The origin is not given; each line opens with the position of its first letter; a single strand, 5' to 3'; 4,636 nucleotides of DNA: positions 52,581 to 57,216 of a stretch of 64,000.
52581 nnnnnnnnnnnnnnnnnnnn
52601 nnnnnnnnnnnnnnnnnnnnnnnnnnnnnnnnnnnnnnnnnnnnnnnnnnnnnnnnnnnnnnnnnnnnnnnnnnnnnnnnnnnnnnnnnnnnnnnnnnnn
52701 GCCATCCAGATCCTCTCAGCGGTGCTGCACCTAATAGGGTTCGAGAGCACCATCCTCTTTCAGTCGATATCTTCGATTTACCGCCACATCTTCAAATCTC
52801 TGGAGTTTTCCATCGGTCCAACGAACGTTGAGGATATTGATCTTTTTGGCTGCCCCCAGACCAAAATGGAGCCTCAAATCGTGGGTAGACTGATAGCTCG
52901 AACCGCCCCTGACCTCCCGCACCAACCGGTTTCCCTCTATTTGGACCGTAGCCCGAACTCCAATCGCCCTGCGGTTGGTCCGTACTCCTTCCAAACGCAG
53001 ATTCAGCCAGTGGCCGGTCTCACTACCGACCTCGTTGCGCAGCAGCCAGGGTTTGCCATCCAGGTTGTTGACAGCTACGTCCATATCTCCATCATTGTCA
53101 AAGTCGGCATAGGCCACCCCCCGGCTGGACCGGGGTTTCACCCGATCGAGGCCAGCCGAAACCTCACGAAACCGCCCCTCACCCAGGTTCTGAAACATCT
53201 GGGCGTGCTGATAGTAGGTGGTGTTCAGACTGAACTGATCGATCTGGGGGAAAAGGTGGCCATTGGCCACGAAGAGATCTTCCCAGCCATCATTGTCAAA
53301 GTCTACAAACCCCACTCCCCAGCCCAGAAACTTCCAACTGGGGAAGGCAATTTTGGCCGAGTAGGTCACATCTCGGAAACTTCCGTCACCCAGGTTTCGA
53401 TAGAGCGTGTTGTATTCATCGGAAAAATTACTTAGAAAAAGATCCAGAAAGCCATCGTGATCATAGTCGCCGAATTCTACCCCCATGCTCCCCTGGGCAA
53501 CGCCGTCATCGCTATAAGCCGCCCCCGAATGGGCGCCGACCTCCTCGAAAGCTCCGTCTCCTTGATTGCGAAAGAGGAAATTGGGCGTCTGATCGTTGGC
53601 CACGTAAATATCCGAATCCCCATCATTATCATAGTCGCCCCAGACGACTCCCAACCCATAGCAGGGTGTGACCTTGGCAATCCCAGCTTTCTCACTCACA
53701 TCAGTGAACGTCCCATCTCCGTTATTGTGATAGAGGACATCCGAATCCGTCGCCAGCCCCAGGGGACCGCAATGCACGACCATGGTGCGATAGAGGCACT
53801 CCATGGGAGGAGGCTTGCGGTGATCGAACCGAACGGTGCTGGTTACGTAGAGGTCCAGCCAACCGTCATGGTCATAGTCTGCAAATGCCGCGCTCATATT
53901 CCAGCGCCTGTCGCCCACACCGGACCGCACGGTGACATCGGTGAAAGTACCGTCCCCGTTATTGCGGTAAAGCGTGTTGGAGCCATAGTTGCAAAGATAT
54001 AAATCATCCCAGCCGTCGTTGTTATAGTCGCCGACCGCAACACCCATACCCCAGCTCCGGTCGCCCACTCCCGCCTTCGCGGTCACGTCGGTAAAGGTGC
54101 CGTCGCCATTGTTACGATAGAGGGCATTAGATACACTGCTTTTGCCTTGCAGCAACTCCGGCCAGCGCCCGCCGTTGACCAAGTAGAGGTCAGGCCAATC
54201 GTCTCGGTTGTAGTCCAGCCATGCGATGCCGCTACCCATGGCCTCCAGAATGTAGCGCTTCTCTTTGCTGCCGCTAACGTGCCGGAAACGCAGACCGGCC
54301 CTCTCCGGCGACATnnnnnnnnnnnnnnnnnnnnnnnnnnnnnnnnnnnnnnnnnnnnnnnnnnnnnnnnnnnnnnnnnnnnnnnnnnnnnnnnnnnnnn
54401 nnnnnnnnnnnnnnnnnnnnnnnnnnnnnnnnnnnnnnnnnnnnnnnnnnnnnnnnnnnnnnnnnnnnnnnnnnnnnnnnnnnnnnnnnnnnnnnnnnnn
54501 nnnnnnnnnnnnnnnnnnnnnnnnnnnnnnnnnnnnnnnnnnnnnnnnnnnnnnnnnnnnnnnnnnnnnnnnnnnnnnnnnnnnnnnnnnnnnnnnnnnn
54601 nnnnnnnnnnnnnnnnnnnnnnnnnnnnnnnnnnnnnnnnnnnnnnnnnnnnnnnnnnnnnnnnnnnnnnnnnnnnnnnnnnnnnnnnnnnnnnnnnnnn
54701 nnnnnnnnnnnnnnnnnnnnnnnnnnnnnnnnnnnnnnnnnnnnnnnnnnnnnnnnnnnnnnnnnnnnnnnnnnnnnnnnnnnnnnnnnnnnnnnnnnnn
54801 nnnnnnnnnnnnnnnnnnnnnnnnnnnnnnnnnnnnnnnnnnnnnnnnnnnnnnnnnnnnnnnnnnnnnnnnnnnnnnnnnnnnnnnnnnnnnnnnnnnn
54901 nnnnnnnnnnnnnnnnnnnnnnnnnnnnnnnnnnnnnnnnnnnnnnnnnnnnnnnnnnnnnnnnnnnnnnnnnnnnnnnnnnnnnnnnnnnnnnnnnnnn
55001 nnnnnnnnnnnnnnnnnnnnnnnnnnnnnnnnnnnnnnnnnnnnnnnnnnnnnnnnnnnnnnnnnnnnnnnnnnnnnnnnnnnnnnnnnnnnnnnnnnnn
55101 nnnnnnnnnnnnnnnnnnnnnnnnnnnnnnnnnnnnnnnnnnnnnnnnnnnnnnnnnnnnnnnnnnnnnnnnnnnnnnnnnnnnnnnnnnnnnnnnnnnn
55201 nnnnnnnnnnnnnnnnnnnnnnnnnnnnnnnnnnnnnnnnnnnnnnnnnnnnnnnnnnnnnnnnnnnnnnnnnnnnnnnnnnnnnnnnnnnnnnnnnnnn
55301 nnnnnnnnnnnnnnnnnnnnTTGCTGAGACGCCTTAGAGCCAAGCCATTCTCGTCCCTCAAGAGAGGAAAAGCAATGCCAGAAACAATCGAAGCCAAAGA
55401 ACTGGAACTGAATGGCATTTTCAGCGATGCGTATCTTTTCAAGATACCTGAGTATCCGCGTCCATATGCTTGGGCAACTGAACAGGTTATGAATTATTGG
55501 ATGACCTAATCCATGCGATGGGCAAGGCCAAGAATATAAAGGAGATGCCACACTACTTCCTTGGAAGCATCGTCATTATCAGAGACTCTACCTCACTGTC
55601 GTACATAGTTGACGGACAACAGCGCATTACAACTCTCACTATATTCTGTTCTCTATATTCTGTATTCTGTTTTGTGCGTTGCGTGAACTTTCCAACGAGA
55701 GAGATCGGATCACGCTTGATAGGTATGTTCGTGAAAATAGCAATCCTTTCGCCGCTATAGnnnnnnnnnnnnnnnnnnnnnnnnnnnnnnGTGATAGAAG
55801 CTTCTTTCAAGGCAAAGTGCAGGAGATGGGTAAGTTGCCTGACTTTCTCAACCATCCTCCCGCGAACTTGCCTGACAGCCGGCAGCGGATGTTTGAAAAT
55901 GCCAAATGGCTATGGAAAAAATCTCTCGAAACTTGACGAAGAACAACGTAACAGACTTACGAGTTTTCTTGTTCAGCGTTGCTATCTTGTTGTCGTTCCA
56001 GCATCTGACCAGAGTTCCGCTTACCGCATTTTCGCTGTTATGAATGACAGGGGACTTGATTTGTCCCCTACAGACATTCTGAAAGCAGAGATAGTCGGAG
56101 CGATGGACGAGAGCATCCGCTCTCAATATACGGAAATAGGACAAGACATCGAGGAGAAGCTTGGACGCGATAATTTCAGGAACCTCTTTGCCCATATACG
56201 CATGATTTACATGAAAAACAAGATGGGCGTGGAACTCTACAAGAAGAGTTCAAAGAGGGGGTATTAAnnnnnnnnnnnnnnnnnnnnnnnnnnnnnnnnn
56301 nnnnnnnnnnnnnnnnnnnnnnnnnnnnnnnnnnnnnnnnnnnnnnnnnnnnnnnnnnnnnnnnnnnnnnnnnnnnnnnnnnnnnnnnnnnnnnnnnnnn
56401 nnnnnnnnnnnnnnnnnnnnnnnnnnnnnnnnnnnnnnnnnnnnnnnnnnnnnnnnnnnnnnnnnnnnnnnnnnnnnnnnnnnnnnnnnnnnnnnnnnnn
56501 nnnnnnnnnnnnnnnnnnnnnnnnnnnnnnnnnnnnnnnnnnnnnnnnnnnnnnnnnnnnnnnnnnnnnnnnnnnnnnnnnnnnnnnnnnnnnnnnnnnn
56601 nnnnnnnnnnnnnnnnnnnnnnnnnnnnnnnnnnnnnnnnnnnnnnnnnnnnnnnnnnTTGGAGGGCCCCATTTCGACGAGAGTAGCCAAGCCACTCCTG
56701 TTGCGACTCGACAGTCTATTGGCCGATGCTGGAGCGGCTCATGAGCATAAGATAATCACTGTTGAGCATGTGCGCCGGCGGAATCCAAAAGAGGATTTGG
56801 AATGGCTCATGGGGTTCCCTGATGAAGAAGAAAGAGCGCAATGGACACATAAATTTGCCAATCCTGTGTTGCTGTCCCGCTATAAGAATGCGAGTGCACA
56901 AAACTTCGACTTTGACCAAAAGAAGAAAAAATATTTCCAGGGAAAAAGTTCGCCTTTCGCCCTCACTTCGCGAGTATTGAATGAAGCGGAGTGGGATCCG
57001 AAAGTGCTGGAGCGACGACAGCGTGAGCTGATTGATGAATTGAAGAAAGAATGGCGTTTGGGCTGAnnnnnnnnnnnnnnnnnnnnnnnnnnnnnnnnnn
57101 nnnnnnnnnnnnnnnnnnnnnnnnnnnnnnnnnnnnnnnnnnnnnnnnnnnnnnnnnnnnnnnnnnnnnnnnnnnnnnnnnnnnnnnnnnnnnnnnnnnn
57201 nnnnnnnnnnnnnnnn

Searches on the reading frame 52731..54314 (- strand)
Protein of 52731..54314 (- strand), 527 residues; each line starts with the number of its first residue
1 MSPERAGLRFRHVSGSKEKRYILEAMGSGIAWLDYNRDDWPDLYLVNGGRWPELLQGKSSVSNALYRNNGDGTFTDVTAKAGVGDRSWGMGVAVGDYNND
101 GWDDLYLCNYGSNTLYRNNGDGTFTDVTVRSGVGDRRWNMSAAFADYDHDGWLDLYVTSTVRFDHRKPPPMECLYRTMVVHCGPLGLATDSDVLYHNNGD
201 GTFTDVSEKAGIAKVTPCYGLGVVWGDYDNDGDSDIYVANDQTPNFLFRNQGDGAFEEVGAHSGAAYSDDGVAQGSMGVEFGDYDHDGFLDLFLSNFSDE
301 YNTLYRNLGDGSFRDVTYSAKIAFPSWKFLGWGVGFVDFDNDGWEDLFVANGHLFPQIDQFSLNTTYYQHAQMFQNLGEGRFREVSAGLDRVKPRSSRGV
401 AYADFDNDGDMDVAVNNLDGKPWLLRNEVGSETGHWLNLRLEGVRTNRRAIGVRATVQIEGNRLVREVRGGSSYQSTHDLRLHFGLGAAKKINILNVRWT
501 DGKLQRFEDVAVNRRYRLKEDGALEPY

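Call 47: find_encoding_contigs(protein=window:52731-54314:-, flank=6000, max_places=8)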
Protein window:52731-54314:- (527 aa): no gene with exactly this product is on record in the collection.

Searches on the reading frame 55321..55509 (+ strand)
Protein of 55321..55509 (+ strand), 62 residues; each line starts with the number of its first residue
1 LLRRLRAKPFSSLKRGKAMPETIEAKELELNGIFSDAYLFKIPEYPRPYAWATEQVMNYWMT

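Call 33: search_protein_families(library=pfam, max_evalue=0.01, proteins=[window:55321-55509:+])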
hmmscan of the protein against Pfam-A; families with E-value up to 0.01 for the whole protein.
window:55321-55509:+ (62 aa): 1 family
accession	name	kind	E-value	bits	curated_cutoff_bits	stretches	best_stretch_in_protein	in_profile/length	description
PF03235.19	GmrSD_N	-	0.0033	18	33.2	1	31-60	2-32/199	GmrSD restriction endonuclease, N-terminal domain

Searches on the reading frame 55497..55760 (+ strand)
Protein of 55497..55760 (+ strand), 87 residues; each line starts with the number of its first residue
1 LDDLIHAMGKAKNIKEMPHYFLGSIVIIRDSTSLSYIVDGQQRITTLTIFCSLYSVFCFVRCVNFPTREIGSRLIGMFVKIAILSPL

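Call 33: search_protein_families(library=pfam, max_evalue=0.01, proteins=[window:55497-55760:+])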
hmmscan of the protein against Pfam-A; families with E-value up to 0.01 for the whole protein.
window:55497-55760:+ (87 aa): 1 family
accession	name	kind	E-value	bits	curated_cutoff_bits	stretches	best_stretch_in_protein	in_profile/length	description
PF03235.19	GmrSD_N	-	6.9e-10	39.8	33.2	1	10-53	37-77/199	GmrSD restriction endonuclease, N-terminal domain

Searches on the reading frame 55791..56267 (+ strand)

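Call 33: search_protein_families(library=pfam, max_evalue=0.01, proteins=[window:55791-56267:+])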
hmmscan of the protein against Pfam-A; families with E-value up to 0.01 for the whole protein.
window:55791-56267:+ (158 aa): 1 family
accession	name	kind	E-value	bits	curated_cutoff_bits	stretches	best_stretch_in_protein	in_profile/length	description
PF03235.19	GmrSD_N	-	1.5e-07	32.1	33.2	1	49-101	151-198/199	GmrSD restriction endonuclease, N-terminal domain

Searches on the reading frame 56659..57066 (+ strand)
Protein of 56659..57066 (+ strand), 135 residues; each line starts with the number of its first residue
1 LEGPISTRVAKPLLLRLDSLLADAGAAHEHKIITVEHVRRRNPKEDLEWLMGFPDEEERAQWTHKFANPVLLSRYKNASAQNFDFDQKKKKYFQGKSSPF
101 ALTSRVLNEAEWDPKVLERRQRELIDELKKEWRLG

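Call 33: search_protein_families(library=pfam, max_evalue=0.01, proteins=[window:56659-57066:+])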
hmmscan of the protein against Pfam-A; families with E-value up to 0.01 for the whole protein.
window:56659-57066:+ (135 aa): 1 family
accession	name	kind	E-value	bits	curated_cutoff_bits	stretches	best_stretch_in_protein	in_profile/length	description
PF07510.16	GmrSD_C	-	1e-21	77.7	23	1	8-126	22-137/138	GmrSD restriction endonucleases, C-terminal domain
